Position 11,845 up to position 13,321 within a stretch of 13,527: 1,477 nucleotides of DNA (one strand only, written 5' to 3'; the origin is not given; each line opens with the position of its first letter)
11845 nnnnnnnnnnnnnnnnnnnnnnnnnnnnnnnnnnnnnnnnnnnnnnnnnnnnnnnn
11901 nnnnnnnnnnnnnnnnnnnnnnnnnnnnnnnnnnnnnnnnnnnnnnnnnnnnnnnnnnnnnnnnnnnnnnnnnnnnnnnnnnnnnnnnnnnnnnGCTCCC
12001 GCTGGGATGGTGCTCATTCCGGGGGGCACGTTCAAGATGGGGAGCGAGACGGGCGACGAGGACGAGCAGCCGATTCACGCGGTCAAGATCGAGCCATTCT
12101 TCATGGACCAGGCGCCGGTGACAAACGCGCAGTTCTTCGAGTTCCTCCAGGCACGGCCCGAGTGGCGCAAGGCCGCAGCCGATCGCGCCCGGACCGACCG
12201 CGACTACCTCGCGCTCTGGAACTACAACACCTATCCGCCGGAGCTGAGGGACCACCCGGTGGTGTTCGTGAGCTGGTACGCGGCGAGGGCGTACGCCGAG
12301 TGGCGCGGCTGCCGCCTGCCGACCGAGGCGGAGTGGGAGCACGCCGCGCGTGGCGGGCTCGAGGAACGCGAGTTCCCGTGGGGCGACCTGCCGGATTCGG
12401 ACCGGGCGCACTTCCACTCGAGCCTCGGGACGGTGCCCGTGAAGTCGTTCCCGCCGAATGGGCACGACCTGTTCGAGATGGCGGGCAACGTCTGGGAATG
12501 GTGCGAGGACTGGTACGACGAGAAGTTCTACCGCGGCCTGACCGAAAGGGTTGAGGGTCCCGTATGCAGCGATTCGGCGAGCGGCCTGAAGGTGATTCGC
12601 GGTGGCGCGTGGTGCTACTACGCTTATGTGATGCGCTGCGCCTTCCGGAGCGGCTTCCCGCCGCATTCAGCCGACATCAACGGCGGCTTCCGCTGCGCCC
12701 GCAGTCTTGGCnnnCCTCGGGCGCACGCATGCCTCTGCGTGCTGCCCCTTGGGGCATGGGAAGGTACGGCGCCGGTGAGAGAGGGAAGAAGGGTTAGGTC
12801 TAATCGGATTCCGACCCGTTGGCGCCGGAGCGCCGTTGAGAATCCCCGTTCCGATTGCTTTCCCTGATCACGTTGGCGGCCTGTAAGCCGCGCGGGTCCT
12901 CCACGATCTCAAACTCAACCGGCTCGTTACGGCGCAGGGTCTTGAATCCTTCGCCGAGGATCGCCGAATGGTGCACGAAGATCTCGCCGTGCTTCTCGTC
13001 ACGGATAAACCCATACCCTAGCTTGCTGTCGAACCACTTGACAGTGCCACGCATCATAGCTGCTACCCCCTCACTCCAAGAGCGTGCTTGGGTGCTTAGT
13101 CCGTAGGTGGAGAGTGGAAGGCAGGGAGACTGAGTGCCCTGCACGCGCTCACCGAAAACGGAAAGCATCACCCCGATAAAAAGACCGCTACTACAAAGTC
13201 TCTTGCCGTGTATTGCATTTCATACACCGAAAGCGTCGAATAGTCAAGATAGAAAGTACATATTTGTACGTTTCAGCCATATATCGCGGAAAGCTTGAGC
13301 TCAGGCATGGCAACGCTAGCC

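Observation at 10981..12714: Cytoplasmic Ser/Thr kinase fused to an FGE-sulfatase-like domain with atypical Cys spacing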

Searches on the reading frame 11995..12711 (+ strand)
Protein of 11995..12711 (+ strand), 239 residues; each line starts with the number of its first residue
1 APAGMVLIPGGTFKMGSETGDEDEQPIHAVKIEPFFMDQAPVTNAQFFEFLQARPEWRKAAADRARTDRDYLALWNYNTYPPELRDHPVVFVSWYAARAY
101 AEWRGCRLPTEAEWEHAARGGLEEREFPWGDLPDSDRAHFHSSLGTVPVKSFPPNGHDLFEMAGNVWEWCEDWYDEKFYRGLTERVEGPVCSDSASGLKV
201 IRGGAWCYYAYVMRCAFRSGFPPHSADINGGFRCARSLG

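Call 6: search_solved_structures(query=window:11995-12711:+, max_evalue=0.001, show_alignments=5)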
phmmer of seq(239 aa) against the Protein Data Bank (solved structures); distinct sequences matched with E-value up to 0.001: 32.
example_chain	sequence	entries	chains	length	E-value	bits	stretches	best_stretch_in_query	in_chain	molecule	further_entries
6muj_A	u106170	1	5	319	9.4e-42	146.3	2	86-236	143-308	Formylglycine-generating enzyme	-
2q17_A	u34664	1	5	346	1.4e-41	145.7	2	86-236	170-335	formylglycine generating enzyme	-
6s07_A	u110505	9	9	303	7.5e-39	136.8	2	85-236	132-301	Formylglycine-generating enzyme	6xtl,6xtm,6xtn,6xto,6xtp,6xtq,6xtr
5nxl_A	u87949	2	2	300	4.1e-38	134.4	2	85-236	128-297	Non-specific serine/threonine protein kinase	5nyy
2afy_X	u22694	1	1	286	3.3e-36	128.1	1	85-236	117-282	Sulfatase modifying factor 1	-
2aii_X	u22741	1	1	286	6.5e-36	127.2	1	85-236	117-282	Sulfatase modifying factor 1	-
1y1e_X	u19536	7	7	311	9.4e-36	126.6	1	85-236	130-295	C-alpha-formyglycine-generating enzyme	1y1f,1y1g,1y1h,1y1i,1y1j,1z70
8aru_A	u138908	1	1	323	1e-35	126.6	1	85-236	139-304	Formylglycine-generating enzyme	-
5ssx_A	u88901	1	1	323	1.1e-35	126.5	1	85-236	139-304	Formylglycine-generating enzyme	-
5ssy_A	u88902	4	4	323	1.1e-35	126.4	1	85-236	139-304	Formylglycine-generating enzyme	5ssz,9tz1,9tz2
2aft_X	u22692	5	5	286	1.2e-35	126.3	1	85-236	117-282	Sulfatase modifying factor 1 | Sulfatase-modifying factor 1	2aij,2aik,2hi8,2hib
31dc_A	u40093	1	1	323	2.1e-35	125.5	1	85-236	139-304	Formylglycine-generating enzyme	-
1y4j_A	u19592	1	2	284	3.9e-28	101.7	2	83-238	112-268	Sulfatase modifying factor 2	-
4x8b_A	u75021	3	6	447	2e-21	79.7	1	5-235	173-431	Sulfoxide synthase EgtB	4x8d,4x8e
7ml6_A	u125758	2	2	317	5.1e-20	75.1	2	22-139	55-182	CalU17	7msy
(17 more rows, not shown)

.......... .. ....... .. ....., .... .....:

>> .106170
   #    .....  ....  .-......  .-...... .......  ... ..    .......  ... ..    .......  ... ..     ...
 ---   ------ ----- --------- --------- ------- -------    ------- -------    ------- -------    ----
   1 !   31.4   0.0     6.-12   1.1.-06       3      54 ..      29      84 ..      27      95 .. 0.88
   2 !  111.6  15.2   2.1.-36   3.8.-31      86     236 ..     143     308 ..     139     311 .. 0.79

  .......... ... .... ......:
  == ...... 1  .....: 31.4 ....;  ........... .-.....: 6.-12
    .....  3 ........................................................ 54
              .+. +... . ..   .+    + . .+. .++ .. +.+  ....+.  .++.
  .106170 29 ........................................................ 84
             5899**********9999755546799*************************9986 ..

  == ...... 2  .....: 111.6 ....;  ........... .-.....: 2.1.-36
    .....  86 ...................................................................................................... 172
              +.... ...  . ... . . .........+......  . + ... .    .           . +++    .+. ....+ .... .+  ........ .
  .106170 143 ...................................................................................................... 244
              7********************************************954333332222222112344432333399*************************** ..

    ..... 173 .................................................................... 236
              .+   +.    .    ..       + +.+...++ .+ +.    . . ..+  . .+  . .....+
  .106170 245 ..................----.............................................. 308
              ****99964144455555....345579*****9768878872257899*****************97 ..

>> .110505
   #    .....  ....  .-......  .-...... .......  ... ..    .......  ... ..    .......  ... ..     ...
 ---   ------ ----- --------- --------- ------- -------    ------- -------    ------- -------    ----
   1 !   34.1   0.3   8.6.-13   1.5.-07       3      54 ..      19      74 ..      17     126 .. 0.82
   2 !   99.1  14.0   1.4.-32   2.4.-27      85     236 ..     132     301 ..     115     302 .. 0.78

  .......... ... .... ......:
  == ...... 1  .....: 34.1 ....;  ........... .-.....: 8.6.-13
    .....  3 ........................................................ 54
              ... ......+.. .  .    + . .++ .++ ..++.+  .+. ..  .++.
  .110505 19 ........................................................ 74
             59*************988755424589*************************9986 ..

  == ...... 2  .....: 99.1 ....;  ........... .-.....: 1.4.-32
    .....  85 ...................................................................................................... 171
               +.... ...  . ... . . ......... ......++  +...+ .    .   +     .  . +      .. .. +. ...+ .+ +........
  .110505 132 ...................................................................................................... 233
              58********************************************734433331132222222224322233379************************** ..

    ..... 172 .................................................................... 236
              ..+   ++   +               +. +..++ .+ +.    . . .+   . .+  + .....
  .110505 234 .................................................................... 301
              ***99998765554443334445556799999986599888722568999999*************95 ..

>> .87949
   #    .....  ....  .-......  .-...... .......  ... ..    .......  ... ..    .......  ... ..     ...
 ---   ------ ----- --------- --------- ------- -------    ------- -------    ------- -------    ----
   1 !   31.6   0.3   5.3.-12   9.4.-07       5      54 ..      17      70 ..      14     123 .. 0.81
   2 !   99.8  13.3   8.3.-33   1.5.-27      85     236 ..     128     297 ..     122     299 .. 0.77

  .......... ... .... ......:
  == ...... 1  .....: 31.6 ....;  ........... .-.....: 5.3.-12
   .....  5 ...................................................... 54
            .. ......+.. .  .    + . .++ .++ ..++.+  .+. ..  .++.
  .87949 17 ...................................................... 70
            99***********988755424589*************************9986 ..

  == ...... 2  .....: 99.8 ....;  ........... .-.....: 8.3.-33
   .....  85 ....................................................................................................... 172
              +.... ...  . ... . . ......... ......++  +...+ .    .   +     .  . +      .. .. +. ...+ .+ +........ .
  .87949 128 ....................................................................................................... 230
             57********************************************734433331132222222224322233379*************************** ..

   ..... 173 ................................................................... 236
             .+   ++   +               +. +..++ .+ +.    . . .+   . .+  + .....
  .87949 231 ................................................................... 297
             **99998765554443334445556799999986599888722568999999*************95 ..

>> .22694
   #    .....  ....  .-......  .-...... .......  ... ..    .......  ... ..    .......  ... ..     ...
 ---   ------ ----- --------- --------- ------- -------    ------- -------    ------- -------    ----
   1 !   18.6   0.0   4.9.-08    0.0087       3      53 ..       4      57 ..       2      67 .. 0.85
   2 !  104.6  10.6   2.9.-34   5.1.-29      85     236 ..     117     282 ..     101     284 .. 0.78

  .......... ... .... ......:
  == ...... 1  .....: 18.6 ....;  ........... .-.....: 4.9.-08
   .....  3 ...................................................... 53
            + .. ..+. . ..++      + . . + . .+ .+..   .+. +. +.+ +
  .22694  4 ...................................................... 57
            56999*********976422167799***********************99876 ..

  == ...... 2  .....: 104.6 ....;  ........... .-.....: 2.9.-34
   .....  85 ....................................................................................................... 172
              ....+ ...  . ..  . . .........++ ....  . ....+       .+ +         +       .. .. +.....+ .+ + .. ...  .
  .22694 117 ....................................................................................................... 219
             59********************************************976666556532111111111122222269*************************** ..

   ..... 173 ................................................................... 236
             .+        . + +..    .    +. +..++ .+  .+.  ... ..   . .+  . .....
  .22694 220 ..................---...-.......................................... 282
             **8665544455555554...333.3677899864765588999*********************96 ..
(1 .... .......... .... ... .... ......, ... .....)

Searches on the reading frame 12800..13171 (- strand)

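Call 4: search_protein_families(library=pfam, proteins=[window:12800-13171:-], max_evalue=0.01)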
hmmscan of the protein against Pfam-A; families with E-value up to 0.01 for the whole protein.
window:12800-13171:- (123 aa): 1 family
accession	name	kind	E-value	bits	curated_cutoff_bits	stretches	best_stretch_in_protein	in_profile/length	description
PF00313.28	CSD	-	5.7e-23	81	27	1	40-102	1-64/66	'Cold-shock' DNA-binding domain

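Call 5: search_protein_families(library=ncbifam, proteins=[window:12800-13171:-], max_evalue=0.01)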
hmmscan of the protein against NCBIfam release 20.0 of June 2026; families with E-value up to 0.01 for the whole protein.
window:12800-13171:- (123 aa): 11 families
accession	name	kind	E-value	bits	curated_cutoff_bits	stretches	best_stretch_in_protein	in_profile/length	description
NF049933.1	TransAntitermCspE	equivalog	6.3e-20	71.1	120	1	40-102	4-67/69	transcription antiterminator/RNA stability regulator CspE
NF007062.0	PRK09507.1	subfamily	7.5e-17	61.1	133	1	40-102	4-67/69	transcription antiterminator/RNA stability regulator CspE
TIGR02381.1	cspD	equivalog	8.5e-17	60.9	115.4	1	39-102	1-65/68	cold shock domain-containing protein CspD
NF008190.0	PRK10943.1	subfamily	1.8e-15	56.7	137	1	38-102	2-67/69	cold shock-like protein CspC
NF007378.0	PRK09890.1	equivalog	1.8e-14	53.7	144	1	39-102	4-68/70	cold shock protein CspG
NF007405.0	PRK09937.1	equivalog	8.4e-13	48.3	152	1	39-101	1-64/74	cold shock-like protein CspD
NF007679.0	PRK10354.1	subfamily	9.9e-13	48.2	130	1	38-101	3-67/70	RNA chaperone/antiterminator CspA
NF011574.0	PRK14998.1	equivalog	1.3e-12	47.8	147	1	39-101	1-64/73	cold shock-like protein CspD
NF038236.1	retron_eff_Se72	equivalog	1.8e-08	34.2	82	1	42-103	1-61/62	retron Se72 family effector protein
NF012008.0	PRK15464.1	equivalog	2.1e-05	24.6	141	1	39-101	4-67/70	cold shock-like protein CspH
NF012007.0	PRK15463.1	subfamily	0.00023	20.9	111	1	39-101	4-67/70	cold shock-like protein CspF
